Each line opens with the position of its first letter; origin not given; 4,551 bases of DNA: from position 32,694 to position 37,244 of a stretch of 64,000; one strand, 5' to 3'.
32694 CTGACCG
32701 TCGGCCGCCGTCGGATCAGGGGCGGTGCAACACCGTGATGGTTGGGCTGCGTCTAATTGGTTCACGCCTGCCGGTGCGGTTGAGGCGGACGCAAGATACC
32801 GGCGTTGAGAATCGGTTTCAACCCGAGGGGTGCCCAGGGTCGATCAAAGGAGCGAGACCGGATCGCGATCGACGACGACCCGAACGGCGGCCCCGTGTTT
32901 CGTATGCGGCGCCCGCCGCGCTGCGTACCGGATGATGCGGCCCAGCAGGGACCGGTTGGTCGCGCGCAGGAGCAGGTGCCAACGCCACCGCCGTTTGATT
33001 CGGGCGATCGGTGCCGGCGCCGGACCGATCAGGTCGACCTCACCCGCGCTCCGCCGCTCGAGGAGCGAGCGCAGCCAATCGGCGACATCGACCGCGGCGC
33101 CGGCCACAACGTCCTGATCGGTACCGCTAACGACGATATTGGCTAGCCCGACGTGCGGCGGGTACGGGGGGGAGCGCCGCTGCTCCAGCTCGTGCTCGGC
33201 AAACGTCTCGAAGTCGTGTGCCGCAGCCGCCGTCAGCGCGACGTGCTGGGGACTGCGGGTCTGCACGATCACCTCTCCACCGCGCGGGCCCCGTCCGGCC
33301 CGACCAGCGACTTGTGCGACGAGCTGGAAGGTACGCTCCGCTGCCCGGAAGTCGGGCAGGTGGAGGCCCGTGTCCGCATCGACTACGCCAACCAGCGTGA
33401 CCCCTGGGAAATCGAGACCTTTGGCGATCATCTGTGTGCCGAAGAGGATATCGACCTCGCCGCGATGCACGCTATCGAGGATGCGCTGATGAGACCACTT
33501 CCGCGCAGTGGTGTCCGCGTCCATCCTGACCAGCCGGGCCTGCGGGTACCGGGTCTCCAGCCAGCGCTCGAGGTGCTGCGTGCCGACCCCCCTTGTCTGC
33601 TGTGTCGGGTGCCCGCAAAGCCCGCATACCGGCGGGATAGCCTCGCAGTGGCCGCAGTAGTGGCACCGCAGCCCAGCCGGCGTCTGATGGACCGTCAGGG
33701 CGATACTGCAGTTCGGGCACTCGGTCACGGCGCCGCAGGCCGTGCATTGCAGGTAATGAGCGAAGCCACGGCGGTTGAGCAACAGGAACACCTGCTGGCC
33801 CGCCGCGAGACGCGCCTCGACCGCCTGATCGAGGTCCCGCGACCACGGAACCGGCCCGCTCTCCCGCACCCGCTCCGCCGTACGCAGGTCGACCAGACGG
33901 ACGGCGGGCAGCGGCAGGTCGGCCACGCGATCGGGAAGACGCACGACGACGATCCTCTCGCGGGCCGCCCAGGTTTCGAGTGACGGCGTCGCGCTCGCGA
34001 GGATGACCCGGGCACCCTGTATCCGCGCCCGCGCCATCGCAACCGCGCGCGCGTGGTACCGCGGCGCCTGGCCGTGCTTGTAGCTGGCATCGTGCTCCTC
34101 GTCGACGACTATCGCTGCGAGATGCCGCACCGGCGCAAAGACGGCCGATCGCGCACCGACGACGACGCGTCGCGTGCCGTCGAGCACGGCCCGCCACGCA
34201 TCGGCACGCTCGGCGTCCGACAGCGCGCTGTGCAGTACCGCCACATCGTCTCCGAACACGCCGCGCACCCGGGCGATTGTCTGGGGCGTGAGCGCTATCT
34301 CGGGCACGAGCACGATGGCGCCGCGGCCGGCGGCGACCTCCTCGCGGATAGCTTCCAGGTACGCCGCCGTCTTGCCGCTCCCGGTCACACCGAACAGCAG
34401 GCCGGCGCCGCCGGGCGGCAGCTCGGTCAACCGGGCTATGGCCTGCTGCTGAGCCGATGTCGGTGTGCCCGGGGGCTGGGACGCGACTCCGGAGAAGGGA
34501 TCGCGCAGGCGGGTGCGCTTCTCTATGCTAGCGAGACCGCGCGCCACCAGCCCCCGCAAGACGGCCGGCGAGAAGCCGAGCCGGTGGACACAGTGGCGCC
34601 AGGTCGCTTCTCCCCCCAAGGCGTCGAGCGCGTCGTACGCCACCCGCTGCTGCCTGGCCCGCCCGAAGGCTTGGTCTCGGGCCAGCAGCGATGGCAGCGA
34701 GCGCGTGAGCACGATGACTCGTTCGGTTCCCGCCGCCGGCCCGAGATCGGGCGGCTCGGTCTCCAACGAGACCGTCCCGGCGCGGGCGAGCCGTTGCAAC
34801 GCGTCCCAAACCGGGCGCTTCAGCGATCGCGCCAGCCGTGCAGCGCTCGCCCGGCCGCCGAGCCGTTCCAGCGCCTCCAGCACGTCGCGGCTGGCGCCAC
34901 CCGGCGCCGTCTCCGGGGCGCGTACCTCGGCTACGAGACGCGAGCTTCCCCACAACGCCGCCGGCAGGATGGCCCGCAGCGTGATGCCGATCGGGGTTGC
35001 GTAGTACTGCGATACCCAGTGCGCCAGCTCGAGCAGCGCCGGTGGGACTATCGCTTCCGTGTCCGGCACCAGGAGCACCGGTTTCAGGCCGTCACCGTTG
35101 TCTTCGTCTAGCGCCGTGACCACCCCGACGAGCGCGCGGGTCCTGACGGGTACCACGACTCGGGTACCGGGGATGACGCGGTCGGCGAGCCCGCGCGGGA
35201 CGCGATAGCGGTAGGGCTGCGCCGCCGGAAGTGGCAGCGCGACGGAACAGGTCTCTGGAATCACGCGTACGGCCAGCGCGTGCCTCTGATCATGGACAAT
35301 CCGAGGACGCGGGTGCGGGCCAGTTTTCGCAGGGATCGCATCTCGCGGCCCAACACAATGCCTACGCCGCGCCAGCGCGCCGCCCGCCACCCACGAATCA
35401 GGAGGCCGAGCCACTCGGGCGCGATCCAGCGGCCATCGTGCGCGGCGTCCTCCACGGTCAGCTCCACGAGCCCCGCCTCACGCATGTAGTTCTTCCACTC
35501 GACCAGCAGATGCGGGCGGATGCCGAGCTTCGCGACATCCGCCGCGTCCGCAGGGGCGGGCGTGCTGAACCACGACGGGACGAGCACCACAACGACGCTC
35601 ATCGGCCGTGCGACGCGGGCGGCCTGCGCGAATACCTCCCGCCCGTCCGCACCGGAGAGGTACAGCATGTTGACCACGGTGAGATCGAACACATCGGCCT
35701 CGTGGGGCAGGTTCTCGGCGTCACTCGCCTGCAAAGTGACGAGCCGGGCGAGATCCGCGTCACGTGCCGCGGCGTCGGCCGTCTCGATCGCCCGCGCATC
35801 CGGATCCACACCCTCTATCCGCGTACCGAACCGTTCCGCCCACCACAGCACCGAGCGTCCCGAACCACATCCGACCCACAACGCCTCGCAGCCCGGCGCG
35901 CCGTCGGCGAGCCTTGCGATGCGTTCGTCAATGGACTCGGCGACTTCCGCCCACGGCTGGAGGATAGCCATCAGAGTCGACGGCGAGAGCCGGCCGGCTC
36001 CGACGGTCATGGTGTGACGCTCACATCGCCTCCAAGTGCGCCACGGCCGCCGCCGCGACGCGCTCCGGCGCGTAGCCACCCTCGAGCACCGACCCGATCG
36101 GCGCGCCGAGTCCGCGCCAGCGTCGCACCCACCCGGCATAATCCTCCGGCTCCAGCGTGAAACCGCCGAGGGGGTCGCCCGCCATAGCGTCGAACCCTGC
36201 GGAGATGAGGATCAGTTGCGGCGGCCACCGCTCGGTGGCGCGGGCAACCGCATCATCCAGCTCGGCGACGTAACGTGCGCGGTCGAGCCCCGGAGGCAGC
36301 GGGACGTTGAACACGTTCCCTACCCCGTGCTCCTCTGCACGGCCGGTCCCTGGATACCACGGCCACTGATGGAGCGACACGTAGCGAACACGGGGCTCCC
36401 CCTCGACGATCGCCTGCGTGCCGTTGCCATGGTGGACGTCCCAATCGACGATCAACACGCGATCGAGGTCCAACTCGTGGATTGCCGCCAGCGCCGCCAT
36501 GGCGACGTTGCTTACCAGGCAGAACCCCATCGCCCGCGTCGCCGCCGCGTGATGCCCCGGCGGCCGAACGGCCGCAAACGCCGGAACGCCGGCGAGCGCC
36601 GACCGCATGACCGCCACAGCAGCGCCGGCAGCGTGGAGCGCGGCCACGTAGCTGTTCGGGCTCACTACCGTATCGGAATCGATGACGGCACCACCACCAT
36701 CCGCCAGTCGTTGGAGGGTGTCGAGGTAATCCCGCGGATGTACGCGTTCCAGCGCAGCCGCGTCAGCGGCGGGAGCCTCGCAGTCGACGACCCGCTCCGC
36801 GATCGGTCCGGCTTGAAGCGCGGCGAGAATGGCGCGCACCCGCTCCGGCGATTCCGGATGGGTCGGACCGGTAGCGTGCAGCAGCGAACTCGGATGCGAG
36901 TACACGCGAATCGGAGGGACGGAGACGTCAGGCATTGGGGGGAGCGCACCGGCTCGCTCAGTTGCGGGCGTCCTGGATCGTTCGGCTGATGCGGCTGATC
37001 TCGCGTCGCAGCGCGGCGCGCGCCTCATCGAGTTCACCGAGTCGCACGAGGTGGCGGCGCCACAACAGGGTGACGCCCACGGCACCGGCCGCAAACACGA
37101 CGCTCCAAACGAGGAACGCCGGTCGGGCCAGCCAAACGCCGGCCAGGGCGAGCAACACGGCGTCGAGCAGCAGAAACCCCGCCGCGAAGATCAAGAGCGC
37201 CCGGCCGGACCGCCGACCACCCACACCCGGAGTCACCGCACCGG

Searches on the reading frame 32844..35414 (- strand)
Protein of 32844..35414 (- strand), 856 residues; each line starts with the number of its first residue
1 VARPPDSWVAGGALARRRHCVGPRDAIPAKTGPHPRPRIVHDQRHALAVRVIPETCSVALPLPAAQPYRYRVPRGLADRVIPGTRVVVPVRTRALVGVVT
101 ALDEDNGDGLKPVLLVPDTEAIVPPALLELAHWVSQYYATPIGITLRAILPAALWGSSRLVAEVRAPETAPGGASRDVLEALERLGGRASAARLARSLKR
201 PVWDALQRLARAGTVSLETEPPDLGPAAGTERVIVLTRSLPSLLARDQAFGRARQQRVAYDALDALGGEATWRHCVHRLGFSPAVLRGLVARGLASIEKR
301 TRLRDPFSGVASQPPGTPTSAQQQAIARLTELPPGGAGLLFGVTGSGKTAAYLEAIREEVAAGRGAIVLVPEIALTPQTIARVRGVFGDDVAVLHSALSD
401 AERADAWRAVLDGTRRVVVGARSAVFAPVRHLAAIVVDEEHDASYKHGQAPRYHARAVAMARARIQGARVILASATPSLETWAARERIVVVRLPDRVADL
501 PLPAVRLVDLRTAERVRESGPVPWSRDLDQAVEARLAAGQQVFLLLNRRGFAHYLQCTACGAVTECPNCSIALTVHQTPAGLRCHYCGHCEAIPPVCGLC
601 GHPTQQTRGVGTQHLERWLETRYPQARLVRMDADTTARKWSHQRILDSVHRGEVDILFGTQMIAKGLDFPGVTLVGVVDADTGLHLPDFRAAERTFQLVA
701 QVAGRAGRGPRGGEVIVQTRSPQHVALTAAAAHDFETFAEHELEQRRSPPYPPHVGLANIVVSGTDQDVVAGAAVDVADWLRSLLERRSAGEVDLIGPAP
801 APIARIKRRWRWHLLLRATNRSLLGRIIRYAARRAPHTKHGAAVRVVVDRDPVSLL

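Call 45: search_protein_families(library=pfam, proteins=[window:32844-35414:-], max_evalue=0.001)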
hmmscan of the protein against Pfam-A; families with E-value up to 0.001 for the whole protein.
window:32844-35414:- (856 aa): 6 families
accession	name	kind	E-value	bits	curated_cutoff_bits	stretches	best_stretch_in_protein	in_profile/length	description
PF17764.6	PriA_3primeBD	-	6.8e-23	80.8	22.7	1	57-151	1-96/96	3'DNA-binding domain (3'BD)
PF18074.6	PriA_C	-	2e-18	67.4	26.9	1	753-852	1-95/95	Primosomal protein N C-terminal domain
PF00270.35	DEAD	-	1.3e-16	61.3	26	1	319-480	1-162/167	DEAD/DEAH box helicase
PF04851.21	ResIII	-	6.4e-10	39.6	22.5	1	318-477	4-162/164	Type III restriction enzyme, res subunit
PF00271.37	Helicase_C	-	1.5e-09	38.5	23.5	1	614-708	27-108/110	Helicase conserved C-terminal domain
PF18319.7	Zn_ribbon_PriA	-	3.2e-08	33.8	26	1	566-589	1-24/27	PriA DNA helicase Cys-rich region (CRR) domain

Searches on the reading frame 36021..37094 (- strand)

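Call 45: search_protein_families(library=pfam, proteins=[window:36021-37094:-], max_evalue=0.001)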
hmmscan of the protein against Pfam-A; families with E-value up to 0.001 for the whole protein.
window:36021-37094:- (357 aa): 1 family
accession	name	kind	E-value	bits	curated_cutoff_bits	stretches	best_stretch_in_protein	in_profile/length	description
PF00850.24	Hist_deacetyl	-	2.1e-78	264.1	27.9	1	79-356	1-297/298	Histone deacetylase domain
